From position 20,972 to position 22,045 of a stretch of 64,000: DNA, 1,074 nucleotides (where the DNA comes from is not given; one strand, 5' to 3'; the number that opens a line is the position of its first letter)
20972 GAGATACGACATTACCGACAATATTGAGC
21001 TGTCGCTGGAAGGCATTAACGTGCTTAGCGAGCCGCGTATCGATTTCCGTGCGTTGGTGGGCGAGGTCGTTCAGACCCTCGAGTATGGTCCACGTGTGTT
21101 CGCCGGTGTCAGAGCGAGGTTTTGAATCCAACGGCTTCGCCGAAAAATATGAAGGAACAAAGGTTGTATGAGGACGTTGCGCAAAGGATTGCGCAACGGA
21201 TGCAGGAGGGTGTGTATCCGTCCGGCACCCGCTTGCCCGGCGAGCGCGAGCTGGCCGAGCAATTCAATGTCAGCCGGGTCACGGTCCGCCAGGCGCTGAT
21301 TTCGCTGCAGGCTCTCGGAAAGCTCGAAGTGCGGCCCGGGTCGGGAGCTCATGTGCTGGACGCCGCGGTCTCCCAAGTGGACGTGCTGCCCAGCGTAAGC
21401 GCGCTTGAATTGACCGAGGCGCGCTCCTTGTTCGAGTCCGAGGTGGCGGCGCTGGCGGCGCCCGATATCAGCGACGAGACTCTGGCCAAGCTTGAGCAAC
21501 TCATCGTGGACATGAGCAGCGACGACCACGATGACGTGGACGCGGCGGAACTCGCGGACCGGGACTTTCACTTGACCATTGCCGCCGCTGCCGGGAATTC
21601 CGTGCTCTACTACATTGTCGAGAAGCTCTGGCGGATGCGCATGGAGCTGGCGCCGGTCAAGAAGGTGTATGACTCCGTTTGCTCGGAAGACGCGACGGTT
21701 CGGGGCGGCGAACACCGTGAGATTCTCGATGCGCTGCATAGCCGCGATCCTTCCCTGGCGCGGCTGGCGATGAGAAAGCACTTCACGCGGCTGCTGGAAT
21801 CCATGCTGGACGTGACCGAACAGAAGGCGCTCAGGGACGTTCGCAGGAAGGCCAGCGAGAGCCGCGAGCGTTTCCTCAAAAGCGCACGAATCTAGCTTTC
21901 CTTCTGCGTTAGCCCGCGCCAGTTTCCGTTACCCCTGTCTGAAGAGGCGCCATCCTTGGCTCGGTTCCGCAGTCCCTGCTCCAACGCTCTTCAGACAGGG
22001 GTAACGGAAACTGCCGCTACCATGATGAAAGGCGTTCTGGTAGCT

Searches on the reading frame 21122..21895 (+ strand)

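Call 56: search_protein_families(library=pfam, proteins=[window:21122-21895:+], max_evalue=0.00001)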
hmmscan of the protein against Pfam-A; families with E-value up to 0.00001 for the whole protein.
window:21122-21895:+ (257 aa): 3 families
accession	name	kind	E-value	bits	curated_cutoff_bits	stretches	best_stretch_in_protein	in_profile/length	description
PF07729.17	FCD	-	7.8e-24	84.9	24.3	1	96-222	1-124/125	FCD domain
PF00392.27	GntR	-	3.5e-21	75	27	1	15-78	1-64/64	Bacterial regulatory proteins, gntR family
PF08279.18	HTH_11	-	2.2e-06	27.9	25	0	43-75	20-53/55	HTH domain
